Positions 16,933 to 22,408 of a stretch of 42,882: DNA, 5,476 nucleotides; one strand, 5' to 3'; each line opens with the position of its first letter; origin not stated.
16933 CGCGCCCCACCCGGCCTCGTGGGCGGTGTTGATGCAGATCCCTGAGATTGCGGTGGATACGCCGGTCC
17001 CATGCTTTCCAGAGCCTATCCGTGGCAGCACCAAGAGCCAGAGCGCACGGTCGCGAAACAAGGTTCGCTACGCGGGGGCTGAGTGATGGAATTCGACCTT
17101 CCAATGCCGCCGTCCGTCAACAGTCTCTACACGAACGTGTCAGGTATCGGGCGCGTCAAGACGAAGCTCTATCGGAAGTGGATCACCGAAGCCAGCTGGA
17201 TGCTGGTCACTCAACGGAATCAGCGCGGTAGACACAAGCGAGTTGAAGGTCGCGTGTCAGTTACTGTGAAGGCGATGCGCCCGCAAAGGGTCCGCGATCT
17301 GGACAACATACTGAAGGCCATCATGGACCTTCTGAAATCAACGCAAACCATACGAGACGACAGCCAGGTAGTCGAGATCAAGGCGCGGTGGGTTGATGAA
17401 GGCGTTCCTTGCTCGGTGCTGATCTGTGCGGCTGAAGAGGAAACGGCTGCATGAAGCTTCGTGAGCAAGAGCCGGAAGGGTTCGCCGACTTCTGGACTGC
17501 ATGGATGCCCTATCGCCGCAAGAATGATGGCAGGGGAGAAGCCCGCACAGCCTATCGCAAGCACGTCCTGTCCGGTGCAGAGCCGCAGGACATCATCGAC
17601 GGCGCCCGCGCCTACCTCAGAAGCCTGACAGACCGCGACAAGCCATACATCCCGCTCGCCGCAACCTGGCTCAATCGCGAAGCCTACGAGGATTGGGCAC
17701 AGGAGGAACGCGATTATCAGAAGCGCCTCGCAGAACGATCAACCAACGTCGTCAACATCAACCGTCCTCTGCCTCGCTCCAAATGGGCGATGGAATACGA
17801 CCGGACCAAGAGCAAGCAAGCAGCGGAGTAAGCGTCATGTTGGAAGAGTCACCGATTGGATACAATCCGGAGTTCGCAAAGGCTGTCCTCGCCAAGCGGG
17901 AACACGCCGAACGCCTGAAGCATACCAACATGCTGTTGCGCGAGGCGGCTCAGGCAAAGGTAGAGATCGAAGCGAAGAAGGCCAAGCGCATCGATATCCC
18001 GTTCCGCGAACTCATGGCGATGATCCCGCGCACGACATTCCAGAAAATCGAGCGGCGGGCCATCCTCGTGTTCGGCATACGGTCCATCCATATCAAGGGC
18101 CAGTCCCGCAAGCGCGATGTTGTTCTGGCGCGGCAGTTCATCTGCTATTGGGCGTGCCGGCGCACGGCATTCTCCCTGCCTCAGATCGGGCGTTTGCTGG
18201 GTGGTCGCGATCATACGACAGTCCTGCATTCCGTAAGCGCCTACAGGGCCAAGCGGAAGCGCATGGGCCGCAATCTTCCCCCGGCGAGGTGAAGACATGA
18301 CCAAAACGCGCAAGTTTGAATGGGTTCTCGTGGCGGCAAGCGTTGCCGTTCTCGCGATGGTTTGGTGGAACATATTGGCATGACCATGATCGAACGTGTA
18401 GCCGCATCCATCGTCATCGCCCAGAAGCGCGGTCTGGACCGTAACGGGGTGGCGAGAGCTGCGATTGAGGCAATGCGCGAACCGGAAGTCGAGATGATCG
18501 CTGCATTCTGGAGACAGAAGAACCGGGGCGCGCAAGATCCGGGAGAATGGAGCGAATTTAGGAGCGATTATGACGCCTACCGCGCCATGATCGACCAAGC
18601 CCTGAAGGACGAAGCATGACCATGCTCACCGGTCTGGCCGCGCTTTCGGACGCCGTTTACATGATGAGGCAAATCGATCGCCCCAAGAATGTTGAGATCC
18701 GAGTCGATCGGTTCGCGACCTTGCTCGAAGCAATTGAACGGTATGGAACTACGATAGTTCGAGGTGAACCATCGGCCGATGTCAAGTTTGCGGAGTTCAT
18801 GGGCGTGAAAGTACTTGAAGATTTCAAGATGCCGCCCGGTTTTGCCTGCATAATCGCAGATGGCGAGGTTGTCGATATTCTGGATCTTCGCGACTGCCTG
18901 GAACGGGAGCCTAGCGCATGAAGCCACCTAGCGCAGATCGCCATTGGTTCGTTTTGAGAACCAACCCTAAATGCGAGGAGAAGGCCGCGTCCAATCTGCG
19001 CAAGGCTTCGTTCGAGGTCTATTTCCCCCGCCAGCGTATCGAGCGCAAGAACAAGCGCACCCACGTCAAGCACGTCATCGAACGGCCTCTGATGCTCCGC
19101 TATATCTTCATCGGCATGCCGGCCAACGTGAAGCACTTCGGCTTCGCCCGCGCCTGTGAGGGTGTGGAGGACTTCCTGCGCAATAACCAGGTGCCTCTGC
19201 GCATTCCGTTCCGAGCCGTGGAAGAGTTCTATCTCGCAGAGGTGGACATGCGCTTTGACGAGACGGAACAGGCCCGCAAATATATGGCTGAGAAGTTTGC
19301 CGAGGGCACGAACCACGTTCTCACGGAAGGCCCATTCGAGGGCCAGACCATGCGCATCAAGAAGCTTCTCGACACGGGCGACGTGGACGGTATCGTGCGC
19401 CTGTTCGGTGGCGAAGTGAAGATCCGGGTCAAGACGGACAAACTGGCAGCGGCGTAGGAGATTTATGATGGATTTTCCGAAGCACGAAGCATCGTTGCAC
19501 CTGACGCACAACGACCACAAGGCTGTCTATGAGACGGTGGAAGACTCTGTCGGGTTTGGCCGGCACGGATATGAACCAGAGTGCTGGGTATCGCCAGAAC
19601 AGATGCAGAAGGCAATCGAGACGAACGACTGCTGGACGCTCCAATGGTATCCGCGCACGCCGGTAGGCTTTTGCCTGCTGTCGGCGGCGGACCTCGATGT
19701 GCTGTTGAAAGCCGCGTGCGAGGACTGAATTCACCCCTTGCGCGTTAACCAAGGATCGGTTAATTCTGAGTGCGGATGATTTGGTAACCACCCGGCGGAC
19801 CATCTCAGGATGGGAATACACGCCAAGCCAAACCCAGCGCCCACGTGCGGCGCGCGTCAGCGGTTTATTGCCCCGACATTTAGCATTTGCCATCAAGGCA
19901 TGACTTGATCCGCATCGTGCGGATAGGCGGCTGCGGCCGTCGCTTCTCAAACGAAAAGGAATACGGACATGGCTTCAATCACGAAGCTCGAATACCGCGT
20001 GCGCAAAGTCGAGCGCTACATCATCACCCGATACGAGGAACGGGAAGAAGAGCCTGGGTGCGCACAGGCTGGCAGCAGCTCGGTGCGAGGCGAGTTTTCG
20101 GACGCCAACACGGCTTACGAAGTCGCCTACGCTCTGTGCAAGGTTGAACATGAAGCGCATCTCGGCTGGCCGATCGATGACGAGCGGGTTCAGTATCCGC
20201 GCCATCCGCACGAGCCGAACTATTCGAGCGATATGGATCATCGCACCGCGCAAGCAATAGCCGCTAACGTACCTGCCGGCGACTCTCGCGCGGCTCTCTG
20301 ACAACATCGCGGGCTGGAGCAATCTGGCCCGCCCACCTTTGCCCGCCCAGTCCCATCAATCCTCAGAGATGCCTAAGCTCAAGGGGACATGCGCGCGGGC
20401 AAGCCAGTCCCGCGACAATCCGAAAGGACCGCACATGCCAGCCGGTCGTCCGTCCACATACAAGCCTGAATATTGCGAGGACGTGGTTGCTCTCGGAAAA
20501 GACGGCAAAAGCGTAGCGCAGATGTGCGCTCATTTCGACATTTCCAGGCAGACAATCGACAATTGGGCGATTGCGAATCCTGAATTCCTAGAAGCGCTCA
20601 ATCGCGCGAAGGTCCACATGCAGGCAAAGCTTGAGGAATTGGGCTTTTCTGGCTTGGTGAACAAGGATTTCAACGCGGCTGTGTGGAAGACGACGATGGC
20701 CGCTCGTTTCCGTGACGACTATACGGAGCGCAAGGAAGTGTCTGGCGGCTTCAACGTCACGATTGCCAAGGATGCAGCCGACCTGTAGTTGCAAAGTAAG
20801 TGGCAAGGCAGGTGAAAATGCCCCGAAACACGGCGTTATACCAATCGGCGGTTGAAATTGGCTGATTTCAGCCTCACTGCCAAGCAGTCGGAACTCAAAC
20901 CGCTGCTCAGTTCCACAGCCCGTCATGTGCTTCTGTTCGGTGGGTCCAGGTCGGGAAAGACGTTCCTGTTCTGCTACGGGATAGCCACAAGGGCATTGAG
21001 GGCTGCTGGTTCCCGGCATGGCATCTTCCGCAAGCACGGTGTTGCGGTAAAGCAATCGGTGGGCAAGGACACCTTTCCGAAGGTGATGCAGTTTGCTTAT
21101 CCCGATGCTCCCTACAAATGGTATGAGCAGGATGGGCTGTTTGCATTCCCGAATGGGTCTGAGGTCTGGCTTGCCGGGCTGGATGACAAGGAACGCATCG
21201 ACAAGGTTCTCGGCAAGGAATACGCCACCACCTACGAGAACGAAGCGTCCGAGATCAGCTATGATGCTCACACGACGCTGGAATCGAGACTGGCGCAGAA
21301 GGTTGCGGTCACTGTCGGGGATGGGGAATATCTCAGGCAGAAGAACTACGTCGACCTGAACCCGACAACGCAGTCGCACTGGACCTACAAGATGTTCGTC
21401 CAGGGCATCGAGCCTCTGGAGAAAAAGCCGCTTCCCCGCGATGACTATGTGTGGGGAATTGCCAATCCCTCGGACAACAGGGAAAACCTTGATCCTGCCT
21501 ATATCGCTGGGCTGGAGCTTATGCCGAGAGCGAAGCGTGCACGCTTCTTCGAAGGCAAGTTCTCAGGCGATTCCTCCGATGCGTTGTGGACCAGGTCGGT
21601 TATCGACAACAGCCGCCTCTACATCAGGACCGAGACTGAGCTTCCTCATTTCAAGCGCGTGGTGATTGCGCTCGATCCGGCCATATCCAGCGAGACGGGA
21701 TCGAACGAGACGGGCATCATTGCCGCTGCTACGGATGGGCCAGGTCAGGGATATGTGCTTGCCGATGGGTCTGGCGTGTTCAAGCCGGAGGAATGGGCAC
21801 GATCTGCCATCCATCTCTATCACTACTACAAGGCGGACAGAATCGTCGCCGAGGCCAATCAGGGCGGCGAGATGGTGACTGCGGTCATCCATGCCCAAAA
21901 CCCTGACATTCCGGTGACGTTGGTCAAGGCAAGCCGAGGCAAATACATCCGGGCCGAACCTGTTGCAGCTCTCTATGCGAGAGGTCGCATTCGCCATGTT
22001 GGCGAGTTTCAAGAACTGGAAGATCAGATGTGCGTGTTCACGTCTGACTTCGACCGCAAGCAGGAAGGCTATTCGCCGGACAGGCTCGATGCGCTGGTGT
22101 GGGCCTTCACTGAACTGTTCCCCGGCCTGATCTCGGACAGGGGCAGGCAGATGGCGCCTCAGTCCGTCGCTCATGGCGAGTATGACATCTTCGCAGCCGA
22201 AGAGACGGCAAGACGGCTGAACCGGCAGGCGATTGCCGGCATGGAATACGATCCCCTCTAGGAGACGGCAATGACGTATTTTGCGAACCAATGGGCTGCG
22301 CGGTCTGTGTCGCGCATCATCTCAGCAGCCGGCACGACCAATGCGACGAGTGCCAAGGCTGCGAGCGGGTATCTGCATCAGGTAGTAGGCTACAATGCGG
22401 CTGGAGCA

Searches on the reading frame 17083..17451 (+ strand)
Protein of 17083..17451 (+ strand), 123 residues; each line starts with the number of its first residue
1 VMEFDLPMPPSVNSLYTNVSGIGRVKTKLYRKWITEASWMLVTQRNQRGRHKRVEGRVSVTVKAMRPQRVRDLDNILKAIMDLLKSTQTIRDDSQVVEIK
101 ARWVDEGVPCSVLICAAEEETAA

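Call 81: search_protein_families(library=pfam, proteins=[window:17083-17451:+], max_evalue=0.01)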
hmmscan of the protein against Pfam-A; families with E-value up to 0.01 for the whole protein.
window:17083-17451:+ (123 aa): 1 family
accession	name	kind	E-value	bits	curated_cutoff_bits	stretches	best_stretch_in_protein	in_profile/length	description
PF05866.16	RusA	-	6.8e-12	46.5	22.8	1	7-104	1-112/124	Endodeoxyribonuclease RusA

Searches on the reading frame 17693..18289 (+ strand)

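Call 81: search_protein_families(library=pfam, proteins=[window:17693-18289:+], max_evalue=0.01)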
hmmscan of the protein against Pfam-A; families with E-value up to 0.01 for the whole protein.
window:17693-18289:+ (199 aa): 1 family
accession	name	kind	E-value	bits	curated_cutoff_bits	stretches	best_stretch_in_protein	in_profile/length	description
PF08299.17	Bac_DnaA_C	-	1.1e-17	64.2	31.5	1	126-182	11-67/69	Bacterial dnaA protein helix-turn-helix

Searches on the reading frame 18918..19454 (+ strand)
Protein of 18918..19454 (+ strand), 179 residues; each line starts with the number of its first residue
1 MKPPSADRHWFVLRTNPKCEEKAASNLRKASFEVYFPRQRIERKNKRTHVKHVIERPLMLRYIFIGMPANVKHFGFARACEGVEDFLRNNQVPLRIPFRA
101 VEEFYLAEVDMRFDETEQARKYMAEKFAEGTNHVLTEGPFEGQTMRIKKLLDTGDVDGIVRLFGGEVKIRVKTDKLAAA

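Call 81: search_protein_families(library=pfam, proteins=[window:18918-19454:+], max_evalue=0.01)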
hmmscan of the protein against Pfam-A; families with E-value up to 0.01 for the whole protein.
window:18918-19454:+ (179 aa): 1 family
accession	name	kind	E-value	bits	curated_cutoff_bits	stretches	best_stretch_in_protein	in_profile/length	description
PF02357.24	NusG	-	2.5e-16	60.4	22.2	1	9-104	2-92/93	Transcription termination factor nusG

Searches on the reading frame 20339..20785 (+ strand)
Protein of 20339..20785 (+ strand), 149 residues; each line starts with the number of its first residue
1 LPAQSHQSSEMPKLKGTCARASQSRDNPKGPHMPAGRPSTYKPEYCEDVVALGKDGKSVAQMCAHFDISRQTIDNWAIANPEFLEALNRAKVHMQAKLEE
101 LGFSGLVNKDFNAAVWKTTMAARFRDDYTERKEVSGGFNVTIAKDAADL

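Call 81: search_protein_families(library=pfam, proteins=[window:20339-20785:+], max_evalue=0.01)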
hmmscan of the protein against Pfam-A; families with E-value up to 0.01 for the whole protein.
window:20339-20785:+ (149 aa): 7 families
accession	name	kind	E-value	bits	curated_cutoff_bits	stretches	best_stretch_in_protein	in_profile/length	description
PF02796.21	HTH_7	-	3.9e-06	27.3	23.8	1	36-73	1-38/45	Helix-turn-helix domain of resolvase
PF13518.12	HTH_28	-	6.3e-05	23.4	25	1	54-76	10-32/52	Helix-turn-helix domain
PF16677.11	GP3_package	-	0.00016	22.2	29.4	1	53-119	30-93/105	DNA-packaging protein gp3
PF20901.3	Sf6_terminase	-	0.00045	20.7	27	1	42-95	2-56/106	Bacteriophage Sf6, terminase small subunit-like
PF05178.17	Kri1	-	0.0037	18.2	25.2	1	87-134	32-81/102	KRI1-like family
PF13384.12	HTH_23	-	0.0061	16.8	24.6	0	49-76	10-37/50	Homeodomain-like domain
PF13022.12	HTH_Tnp_1_2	-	0.0074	16.8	27.9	1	57-108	27-77/122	Helix-turn-helix of insertion element transposase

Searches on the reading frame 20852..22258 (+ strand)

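Call 13: search_protein_families(library=phrogs, proteins=[window:20852-22258:+], max_evalue=0.001)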
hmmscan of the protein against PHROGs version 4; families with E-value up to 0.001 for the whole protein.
window:20852-22258:+ (469 aa): 5 families
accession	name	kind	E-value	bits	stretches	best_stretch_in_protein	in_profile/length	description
phrog_979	-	head and packaging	5e-60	204.8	1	19-425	162-602/642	terminase large subunit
phrog_2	-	head and packaging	2.5e-27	97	1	5-433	263-603/807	terminase large subunit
phrog_38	-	head and packaging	3.6e-26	93.1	1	243-435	525-714/760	terminase large subunit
phrog_3717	-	head and packaging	2.3e-08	34.8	1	14-185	14-178/277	terminase large subunit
phrog_5573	-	head and packaging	3.9e-05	24.2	1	243-403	62-220/250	terminase large subunit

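Call 14: search_protein_families(library=pfam, proteins=[window:20852-22258:+], max_evalue=0.01)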
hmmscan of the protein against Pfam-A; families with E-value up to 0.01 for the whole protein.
window:20852-22258:+ (469 aa): 3 families
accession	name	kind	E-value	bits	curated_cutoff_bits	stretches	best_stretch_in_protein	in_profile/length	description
PF17289.8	Terminase_6C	-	5.9e-17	62.5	22.6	1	273-420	2-153/155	Terminase RNaseH-like domain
PF04466.19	Terminase_3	-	2.2e-08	34.3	23.2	1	24-224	3-186/201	Phage terminase large subunit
PF03237.21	Terminase_6N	-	3.3e-08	33.9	22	1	29-249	3-211/215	Terminase large subunit, T4likevirus-type, N-terminal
